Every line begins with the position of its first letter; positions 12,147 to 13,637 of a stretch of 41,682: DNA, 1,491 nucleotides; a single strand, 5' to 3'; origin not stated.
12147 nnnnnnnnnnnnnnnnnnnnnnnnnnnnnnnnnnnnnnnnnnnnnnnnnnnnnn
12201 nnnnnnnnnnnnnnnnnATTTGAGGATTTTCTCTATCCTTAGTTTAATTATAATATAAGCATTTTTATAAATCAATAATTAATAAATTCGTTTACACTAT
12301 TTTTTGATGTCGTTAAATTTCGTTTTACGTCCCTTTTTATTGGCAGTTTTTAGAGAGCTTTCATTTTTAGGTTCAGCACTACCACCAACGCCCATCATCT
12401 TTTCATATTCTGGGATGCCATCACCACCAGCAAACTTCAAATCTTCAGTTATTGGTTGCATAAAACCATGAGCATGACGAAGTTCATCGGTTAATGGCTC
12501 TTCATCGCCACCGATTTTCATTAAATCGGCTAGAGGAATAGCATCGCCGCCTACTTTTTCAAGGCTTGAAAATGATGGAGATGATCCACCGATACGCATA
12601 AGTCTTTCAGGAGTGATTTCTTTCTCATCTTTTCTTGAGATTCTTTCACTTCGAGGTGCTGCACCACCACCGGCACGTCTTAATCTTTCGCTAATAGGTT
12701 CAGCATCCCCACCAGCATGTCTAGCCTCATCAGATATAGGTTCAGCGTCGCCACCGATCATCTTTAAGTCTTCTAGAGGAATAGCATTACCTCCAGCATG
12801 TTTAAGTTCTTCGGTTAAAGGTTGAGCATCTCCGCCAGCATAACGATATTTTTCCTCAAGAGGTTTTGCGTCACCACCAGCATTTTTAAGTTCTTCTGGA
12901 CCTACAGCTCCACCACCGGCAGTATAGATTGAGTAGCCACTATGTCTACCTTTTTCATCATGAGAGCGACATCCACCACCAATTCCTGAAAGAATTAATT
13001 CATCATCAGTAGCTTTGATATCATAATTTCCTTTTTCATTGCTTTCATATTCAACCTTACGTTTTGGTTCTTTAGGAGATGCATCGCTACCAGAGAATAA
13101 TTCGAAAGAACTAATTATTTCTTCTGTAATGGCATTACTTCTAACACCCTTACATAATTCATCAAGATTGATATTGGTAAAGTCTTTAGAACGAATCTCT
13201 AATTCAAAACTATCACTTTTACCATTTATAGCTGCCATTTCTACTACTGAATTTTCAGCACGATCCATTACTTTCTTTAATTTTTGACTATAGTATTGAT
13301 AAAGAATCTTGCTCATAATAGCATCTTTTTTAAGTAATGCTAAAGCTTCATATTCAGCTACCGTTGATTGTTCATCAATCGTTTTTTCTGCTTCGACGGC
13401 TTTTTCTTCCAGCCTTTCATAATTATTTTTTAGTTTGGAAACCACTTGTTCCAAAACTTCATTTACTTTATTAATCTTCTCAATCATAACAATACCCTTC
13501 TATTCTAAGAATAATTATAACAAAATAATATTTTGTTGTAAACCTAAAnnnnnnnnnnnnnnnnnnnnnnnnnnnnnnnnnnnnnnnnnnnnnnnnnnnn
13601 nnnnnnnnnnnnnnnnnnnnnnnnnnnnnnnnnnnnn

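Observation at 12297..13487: Protein with about 13 tandem 13-14-residue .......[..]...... repeats that I cannot place in any known repeat family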

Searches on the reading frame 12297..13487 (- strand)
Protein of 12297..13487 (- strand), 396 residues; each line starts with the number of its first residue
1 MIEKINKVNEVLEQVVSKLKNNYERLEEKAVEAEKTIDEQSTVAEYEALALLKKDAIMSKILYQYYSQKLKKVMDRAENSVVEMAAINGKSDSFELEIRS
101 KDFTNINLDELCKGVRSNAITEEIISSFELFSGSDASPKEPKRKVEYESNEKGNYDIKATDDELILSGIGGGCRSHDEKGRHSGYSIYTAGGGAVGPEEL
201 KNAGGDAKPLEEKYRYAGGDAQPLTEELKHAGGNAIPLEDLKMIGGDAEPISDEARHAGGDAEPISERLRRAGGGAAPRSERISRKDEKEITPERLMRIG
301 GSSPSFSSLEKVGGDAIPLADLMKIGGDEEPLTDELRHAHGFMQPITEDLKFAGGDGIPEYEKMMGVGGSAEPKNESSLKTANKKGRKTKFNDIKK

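Call 5: search_protein_families(library=pfam, proteins=[window:12297-13487:-], max_evalue=0.1)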
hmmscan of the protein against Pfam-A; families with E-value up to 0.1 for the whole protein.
window:12297-13487:- (396 aa): 0 families

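Call 6: find_homologous_proteins(query=window:12297-13487:-, max_evalue=0.001)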
Query window:12297-13487:- (396 aa): 9 proteins with E <= 0.001 among 8000 candidates.
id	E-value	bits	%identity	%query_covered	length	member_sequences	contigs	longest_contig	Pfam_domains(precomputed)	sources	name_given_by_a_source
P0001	3.4e-250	847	99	100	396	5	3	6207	-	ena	-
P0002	1.2e-119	418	54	100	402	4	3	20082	-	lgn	-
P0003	3.3e-117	410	54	100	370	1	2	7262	-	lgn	-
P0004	8.4e-77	277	45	91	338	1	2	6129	-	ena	-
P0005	2.8e-74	268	43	95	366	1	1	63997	-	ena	-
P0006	8.7e-69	250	41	90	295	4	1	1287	-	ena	-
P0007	7.6e-62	228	50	66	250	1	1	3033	-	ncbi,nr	ncbi:MAG: hypothetical protein K2I80_04405 [Ruminococcus sp.]|nr:hypothetical protein [Ruminococcus 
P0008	1.1e-57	214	50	60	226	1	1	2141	-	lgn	-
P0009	7.0e-43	165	46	47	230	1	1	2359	-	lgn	-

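Call 9: find_encoding_contigs(protein=P0005, flank=10000, max_places=3)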
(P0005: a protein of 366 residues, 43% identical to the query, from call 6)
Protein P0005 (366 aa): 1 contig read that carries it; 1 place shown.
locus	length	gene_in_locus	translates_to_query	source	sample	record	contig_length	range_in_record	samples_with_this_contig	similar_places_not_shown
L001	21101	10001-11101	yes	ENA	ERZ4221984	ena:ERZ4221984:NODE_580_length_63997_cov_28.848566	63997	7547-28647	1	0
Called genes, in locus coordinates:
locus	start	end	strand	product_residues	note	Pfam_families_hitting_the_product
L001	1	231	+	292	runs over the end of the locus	-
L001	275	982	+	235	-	PF09560:Spore_YunB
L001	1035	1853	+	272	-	-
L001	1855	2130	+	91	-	PF06265:YutD-like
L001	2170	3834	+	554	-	-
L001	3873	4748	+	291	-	PF27663:Spore_coat_YutH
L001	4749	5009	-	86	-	PF01106:NifU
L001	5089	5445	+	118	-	PF00575:S1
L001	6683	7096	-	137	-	-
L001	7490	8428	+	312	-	PF18936:DUF5684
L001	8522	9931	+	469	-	PF01476:LysM (weak)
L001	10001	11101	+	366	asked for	-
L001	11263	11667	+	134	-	-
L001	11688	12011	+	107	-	-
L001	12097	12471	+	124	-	-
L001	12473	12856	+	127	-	-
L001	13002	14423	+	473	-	-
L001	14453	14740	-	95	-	-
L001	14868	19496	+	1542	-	PF01580:FtsK_SpoIIIE, PF13401:AAA_22 (faint), PF01580:FtsK_SpoIIIE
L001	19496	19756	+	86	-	-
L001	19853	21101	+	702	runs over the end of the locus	PF01751:Toprim, PF01131:Topoisom_bac, PF13342:Toprim_Crpt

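Call 10: find_encoding_contigs(protein=P0002, flank=10000, max_places=3)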
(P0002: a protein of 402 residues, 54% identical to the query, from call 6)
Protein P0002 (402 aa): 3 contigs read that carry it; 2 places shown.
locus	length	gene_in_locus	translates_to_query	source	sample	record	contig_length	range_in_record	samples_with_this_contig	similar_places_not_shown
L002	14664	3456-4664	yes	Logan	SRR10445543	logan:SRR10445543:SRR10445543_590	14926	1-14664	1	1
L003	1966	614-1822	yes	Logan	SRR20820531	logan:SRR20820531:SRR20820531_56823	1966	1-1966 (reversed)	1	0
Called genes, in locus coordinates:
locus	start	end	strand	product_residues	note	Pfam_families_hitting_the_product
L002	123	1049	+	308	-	PF18936:DUF5684 (weak)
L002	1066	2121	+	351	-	-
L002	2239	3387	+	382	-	-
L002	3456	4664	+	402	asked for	-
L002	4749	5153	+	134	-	-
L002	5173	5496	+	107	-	-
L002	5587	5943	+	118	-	-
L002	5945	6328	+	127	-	-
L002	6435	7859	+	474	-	-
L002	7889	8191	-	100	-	-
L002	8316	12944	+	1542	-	PF00498:FHA (faint), PF01580:FtsK_SpoIIIE, PF13401:AAA_22 (faint), PF01580:FtsK_SpoIIIE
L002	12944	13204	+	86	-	-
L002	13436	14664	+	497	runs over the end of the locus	?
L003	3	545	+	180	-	?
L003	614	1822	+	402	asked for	-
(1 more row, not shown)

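Call 15: search_protein_families(library=ncbifam, proteins=[window:12297-13487:-], max_evalue=0.1)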
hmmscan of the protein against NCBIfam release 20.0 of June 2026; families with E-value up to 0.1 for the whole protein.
window:12297-13487:- (396 aa): 1 family
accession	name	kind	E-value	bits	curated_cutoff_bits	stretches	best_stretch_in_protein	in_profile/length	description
NF033487.1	Lacal_2735_fam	subfamily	0.038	14.7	32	1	16-54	11-49/54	Lacal_2735 family protein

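Call 16: search_solved_structures(query=A1, max_evalue=1)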
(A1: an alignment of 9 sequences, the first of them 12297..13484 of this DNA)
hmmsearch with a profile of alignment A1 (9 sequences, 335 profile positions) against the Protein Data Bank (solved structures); distinct sequences matched with E-value up to 1: 1.
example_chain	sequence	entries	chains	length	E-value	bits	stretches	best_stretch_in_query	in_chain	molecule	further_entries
8ub3_A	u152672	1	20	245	0.0076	18.9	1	168-314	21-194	DpHF7 filament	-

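Call 17: find_related_loci(query=A1, collection=genome_contigs, flank=10000)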
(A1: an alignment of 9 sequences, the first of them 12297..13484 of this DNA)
Query A1 (395 aa) in genome_contigs; peptide patterns used: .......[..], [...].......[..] (x = any residue, [..] = any of these).
71 stretches matched a pattern, but none encodes a relative of the query by tblastn (E <= 1e-3).

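Call 21: search_protein_representatives(alignment_id=A1)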
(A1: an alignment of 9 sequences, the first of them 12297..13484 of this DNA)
Query: 9 sequences, 335 profile positions. Proteins with E-value up to 0.001 (for the whole library): 42; up to 1e-10: 9; up to 1e-30: 3. The best 42 are listed.
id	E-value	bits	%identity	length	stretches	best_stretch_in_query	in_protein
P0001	4.6e-149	512.8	-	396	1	1-334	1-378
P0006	1.3e-138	478.4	-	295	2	1-144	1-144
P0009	1.1e-101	357.0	-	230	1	1-222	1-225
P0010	1.9e-29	119.5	-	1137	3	170-311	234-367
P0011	5.4e-16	75.3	-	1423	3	169-328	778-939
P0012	7.7e-13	64.9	-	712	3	155-330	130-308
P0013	2.3e-12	63.4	-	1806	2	173-333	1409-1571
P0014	5.4e-12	62.2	-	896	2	172-289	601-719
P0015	2.8e-11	59.8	-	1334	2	171-322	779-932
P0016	2.4e-09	53.5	-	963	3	168-325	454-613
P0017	3.3e-09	53.0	-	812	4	177-289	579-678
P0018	4.3e-09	52.6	-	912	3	172-327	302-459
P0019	8.0e-09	51.7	-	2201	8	167-327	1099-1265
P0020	1.9e-08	50.5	-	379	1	169-329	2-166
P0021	2.1e-08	50.4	-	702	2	172-325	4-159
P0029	4.2e-06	42.8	-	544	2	4-143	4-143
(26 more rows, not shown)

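Call 25: predict_structure(alignment_id=A1)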
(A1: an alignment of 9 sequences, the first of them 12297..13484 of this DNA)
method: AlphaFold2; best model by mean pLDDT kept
length: 395 residues; sequences in the alignment: 9
mean_pLDDT: 43.9   pTM: 0.23
mean pLDDT of the five models: 43.9, 42.9, 39.6, 39.5, 36.6
residues with pLDDT >= 90: 0; 70-90: 53; 50-70: 45; < 50: 297
segments of 3 or more residues with pLDDT < 50: 87-106, 113-116, 129-395
pLDDT, mean of each block of 10 residues (from residue 1): 61 74 78 78 74 73 70 61 50 43 47 49 51 41 41 43 37 32 31 35 31 34 38 38 35 36 36 30 29 31 29 30 34 37 35 32 31 38 39 44
secondary structure, 60 per line:
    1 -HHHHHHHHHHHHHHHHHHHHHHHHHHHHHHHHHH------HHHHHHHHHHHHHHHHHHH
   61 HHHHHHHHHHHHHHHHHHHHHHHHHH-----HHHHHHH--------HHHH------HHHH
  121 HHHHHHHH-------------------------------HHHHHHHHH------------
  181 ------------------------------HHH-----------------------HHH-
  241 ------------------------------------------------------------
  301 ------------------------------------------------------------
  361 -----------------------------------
elements in order: H2-35 H42-86 H92-98 H107-110 H117-128 H160-168

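Call 39: search_protein_families(library=pfam, proteins=[L002:1066-2121:+, L002:12944-13204:+], max_evalue=1)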
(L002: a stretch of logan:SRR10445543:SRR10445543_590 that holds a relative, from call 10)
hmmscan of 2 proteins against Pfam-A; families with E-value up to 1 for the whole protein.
L002:1066-2121:+ (351 aa): 3 families
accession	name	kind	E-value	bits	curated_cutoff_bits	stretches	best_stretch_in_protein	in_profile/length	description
PF10392.15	COG5_N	-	0.018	15.7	31.2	1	74-121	67-114/132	Conserved oligomeric Golgi complex subunit 5, N-terminal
PF05508.16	Ran-binding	-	0.035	13.7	25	1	35-113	31-112/304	RanGTP-binding protein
PF12363.14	Phage_TAC_12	-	0.11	13.5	26.2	1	61-108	54-99/111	Phage tail assembly chaperone protein, TAC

L002:12944-13204:+ (86 aa): 1 family
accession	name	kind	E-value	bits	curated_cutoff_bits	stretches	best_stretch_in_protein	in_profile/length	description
PF23085.1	RRM_PARP14_3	-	0.08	13.5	24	1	17-58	30-71/82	PARP14, third RRM domain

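Call 47: find_encoding_contigs(protein=P0029, flank=10000, max_places=3)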
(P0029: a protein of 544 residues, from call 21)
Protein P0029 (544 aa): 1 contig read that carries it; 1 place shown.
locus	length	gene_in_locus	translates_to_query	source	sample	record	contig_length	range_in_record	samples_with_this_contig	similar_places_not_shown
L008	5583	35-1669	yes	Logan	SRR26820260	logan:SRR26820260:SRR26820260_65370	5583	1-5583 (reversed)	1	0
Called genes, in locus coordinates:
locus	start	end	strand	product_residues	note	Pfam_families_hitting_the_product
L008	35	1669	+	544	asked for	-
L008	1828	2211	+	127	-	-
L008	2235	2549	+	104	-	-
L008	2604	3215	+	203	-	PF01476:LysM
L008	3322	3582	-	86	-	-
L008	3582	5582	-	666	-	?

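Call 48: find_encoding_contigs(protein=P0004, flank=10000, max_places=3)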
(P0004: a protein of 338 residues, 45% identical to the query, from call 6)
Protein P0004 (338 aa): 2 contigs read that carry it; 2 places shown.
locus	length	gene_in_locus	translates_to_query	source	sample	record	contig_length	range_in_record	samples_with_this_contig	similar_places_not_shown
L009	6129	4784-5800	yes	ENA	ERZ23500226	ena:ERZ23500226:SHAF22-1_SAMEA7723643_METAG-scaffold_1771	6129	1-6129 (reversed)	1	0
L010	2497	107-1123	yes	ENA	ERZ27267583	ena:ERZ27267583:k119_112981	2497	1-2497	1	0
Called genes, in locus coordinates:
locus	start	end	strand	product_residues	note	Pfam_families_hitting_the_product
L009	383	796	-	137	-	-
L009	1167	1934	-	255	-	PF15515:MvaI_BcnI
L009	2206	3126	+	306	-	PF18936:DUF5684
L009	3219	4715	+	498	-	-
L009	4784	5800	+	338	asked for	-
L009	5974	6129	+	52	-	?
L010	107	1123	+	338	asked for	-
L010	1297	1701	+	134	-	-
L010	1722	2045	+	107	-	-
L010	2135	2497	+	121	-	?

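Call 49: fold_search(model_id=the predicted structure, library=pdb)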
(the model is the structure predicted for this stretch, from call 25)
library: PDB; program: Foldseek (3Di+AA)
matches with E <= 10: 115; with E <= 0.001: 0
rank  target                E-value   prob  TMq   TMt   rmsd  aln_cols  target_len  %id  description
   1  7zcg_A                1.4e-01  0.82  0.17  0.37  28.4       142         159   17  CHMP2A-CHMP3 heterodimer (430 Angstrom diameter) (released 2023-01-18)
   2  7zcg_B                3.0e-01  0.23  0.12  0.23  27.6       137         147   13  CHMP2A-CHMP3 heterodimer (430 Angstrom diameter) (released 2023-01-18)
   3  3jc1_Ab               8.7e-01  0.16  0.15  0.29  26.7       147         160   13  Electron cryo-microscopy of the IST1-CHMP1B ESCRT-III copolymer (released 2015-12-16)
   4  7tut_8                1.1e+00  0.84  0.16  0.32   4.7        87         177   13  Structure of the rabbit 80S ribosome stalled on a 4-TMD Rhodopsin intermediate in complex with the multipass transloco (released 2022-10-19)
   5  5fd9                  1.1e+00  0.20  0.15  0.33  16.6       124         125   12  X-ray Crystal Structure of ESCRT-III Snf7 core domain (conformation B) (released 2015-12-30)
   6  5bw9_g                1.2e+00  0.54  0.20  0.50  18.9       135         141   16  Crystal Structure of Yeast V1-ATPase in the Autoinhibited Form (released 2016-06-08)
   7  5of9_B                1.3e+00  0.94  0.18  0.13   1.9        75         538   17  Crystal structure of human MORC2 (residues 1-603) (released 2018-02-14)
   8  8k9c_A                1.3e+00  0.54  0.20  0.35  16.9       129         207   10  Structure of human Caprin-2 HR1 domain (released 2024-08-21)
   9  5ofa_A                1.4e+00  0.92  0.18  0.13   2.0        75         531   17  Crystal structure of human MORC2 (residues 1-603) with spinal muscular atrophy mutation T424R (released 2018-02-14)
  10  8v2q_A                1.4e+00  0.23  0.18  0.33  26.3       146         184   13  CHMP1B/IST1 ssRNA bound copolymer (released 2024-11-27)
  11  6tz9_A                1.4e+00  0.44  0.19  0.43  20.1       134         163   16  CryoEM reconstruction of membrane-bound ESCRT-III filament composed of CHMP1B only (released 2020-04-08)
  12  9hlz_B                1.6e+00  0.05  0.07  0.08  22.6       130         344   14  Translational activators Aep1, Aep2 and Atp25 in complex with mRNA and the yeast mitochondrial ribosome (released 2025-12-17)
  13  5ofa_B                1.9e+00  0.90  0.17  0.13   1.7        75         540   17  Crystal structure of human MORC2 (residues 1-603) with spinal muscular atrophy mutation T424R (released 2018-02-14)
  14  4l0r_B                2.3e+00  0.16  0.13  0.43   5.3        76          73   21  Crystal structure of FGF2-interacting protein from Homo sapiens. Northeast Structural Genomics Consortium Target HR902 (released 2013-09-04)
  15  5ofb_A                2.4e+00  0.80  0.18  0.13   2.1        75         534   17  Crystal structure of human MORC2 (residues 1-603) with spinal muscular atrophy mutation S87L (released 2018-02-14)
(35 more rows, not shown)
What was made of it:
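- The Foldseek matches are generic hairpins with E>0.1 (call 49).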

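Call 65: predict_structure(alignment_id=A4)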
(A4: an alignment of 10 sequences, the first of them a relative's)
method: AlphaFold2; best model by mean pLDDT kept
length: 402 residues; sequences in the alignment: 10
mean_pLDDT: 48.2   pTM: 0.23
mean pLDDT of the five models: 48.2, 45.1, 41.5, 40.1, 36.0
residues with pLDDT >= 90: 1; 70-90: 74; 50-70: 45; < 50: 282
segments of 3 or more residues with pLDDT < 50: 87-105, 132-155, 165-391, 393-402
pLDDT, mean of each block of 10 residues (from residue 1): 72 82 86 85 84 84 81 72 52 41 51 62 64 44 40 48 46 33 35 41 43 37 33 38 40 34 32 37 36 33 35 36 34 36 38 34 32 34 36 48 39
secondary structure, 60 per line:
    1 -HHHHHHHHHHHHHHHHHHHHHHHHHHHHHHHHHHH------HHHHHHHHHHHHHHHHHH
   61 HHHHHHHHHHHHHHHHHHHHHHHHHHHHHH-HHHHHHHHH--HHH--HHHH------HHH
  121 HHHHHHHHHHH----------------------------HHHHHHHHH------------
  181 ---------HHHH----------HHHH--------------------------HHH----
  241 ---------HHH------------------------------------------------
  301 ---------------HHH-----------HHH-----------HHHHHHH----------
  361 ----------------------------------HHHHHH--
elements in order: H2-36 H43-90 H92-100 H108-111 H118-131 H160-168 H190-193 H204-207 H344-350 H395-400
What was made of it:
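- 13083..13487 (-): N-domain, residues 1-135: helical hairpin (H2-35 and H42-86) plus three short helices. It ends in the first motif copy, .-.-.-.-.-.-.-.. This is the conserved part of the family. AF2 pLDDT 70-78 here and 82-86 in P0002 (calls 25, 65).
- On RTX / beta-roll calcium-binding repeats: AF2 gives no strands and pLDDT 30-40 in two homologues (calls 25, 65).
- On WXG100 / LXG superfamily (T7SS substrates): AF2 helices 2-35 and 42-86, pLDDT 70-86 (calls 25, 65).
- On T7SS globular chaperones (EsaE / EspG-like): The AF2 model is a hairpin plus a disordered tail (calls 25, 65).
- Closest known: PE_PGRS / PPE_MPTR proteins of mycobacteria. Different: Here the units are 8-14 aa, acidic and predicted disordered (calls 25, 65).
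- Checked: The N-terminal ~130 aa are helical (calls 25, 65).
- The N-terminal hairpin of 2 x ~35-45 residues is predicted with pLDDT 70-86 (calls 25, 65). Disorder of the array. pLDDT is 30-40 in two homologues (calls 25, 65). The AF2 alignments were shallow, so a negative result is not proof (calls 25, 65). AF2 gives pLDDT 30-40 and no strands for the arrays of two homologues (calls 25, 65).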

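Call 76: search_protein_families(library=phrogs, proteins=[window:12297-13487:-], max_evalue=0.01)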
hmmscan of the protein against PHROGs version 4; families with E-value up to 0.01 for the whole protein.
window:12297-13487:- (396 aa): 0 families

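Call 77: search_protein_families(library=padloc, proteins=[window:12297-13487:-], max_evalue=0.01)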
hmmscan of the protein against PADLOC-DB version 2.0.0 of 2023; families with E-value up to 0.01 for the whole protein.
window:12297-13487:- (396 aa): 0 families
